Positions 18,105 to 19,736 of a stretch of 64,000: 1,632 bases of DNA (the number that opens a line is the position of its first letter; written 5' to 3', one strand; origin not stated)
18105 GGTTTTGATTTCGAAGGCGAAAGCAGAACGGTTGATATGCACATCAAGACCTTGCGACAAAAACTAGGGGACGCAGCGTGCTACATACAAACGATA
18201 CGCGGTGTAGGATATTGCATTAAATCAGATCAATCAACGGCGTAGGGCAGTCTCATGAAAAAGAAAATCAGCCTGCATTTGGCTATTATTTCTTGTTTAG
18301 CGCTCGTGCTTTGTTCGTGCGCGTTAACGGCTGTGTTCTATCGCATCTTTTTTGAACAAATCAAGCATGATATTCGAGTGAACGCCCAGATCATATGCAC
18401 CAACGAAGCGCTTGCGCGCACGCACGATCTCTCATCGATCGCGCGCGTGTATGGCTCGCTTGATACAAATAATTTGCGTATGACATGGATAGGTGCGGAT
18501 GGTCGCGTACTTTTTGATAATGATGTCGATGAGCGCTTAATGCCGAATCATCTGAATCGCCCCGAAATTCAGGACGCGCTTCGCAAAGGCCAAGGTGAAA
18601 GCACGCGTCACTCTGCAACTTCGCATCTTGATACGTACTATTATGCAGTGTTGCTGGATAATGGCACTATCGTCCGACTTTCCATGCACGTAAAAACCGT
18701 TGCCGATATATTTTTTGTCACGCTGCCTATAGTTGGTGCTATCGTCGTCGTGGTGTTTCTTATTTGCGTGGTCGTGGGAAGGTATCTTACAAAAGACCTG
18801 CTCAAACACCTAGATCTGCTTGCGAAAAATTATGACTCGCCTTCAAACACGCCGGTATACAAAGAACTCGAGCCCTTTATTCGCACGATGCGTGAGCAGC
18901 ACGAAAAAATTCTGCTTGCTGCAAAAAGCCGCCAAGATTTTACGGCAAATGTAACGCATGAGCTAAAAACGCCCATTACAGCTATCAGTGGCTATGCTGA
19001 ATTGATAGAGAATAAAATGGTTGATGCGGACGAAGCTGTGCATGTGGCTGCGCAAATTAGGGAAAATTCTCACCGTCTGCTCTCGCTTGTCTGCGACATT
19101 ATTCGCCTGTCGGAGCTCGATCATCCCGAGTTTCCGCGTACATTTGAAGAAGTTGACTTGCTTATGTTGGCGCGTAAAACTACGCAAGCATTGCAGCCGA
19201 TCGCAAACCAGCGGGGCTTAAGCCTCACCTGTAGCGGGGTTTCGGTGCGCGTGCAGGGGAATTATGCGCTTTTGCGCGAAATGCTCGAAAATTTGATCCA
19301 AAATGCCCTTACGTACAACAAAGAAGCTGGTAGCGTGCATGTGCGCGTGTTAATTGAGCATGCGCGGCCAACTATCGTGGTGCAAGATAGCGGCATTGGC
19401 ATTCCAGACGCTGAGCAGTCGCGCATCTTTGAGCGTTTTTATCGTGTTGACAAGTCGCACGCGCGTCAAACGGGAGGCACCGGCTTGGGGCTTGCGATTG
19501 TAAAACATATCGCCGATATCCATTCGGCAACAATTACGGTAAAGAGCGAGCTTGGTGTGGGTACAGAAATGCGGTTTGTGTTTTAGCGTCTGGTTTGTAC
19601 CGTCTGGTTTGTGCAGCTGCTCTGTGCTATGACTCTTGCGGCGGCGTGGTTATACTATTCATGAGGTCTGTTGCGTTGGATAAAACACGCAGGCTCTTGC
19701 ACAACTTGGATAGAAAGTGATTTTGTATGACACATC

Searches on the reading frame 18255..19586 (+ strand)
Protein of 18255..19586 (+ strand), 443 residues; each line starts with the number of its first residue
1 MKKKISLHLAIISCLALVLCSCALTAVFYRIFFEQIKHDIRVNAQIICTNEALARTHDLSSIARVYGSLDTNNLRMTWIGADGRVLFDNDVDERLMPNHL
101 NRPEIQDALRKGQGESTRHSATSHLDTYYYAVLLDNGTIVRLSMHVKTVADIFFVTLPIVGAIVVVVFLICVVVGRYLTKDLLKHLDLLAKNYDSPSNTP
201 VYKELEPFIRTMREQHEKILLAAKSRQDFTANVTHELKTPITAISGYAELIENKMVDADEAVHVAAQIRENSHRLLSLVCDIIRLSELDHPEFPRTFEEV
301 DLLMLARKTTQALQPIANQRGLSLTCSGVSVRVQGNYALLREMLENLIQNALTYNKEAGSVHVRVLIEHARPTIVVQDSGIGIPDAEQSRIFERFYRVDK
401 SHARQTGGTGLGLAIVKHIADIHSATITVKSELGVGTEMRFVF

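Call 20: list_cluster_members(proteins=[window:18255-19586:+, window:58681-59364:+, window:61622-61819:+, window:60978-61166:+])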
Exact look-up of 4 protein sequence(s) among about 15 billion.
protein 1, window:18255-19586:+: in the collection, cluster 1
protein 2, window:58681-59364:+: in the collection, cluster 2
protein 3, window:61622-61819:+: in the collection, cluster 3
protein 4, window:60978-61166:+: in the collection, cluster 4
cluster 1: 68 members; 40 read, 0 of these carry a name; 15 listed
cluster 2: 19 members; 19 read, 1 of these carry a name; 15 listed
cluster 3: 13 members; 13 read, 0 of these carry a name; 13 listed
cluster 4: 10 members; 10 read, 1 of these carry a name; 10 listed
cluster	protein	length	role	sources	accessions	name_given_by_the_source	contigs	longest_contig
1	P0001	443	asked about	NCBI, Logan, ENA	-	-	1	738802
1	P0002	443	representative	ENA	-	-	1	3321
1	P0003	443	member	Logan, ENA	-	-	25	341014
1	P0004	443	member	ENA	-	-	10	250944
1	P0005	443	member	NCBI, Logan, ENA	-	-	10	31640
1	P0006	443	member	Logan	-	-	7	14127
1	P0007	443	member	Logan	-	-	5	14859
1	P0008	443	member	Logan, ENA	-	-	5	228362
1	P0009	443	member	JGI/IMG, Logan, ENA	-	-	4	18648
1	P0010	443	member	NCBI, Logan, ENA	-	-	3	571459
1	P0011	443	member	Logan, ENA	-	-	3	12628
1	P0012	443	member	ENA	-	-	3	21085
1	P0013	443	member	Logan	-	-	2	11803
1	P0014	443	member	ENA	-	-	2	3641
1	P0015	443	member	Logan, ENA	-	-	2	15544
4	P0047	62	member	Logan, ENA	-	-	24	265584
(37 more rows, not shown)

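Call 24: find_encoding_contigs(protein=P0047, flank=6000, max_places=10)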
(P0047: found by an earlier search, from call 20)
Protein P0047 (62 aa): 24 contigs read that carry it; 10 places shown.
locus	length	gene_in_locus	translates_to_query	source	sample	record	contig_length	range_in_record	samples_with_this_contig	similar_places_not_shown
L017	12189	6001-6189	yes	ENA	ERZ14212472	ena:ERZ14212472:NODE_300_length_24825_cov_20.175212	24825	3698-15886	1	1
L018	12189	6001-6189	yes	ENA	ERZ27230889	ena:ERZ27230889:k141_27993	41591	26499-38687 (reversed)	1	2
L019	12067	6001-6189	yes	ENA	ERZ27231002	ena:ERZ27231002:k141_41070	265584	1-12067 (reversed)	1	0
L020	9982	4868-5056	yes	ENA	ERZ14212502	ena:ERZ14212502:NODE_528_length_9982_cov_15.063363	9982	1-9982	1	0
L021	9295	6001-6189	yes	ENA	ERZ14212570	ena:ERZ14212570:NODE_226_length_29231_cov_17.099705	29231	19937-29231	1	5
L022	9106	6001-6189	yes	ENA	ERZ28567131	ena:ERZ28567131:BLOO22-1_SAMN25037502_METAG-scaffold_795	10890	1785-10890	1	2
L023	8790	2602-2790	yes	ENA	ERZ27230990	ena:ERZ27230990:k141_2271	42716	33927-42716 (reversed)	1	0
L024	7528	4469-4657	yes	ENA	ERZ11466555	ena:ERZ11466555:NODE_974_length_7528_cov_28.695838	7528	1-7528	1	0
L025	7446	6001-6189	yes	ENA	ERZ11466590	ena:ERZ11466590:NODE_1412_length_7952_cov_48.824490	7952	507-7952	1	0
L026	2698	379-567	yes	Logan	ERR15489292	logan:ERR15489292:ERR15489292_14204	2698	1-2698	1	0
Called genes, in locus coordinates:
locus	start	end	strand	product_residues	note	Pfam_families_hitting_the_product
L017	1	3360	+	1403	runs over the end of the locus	PF16593:Cas9-BH, PF16592:Cas9_REC, PF13395:HNH_4, PF22702:Cas9_RuvC, PF16595:Cas9_PI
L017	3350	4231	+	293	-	PF01867:Cas_Cas1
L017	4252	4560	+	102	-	PF09827:CRISPR_Cas2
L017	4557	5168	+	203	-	PF09711:Cas_Csn2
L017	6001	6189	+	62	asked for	-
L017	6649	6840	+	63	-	-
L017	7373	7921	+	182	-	-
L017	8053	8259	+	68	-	-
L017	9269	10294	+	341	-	PF00044:Gp_dh_N, PF02800:Gp_dh_C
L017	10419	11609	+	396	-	PF00162:PGK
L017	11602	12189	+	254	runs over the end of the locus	PF00121:TIM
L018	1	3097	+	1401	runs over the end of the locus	PF16593:Cas9-BH, PF16592:Cas9_REC, PF13395:HNH_4, PF22702:Cas9_RuvC, PF16595:Cas9_PI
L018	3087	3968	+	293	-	PF01867:Cas_Cas1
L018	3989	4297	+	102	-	PF09827:CRISPR_Cas2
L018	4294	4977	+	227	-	PF09711:Cas_Csn2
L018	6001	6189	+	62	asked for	-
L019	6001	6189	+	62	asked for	-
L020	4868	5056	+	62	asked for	-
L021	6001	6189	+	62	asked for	-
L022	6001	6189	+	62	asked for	-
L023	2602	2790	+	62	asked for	-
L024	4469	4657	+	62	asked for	-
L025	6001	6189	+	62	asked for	-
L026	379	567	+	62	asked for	-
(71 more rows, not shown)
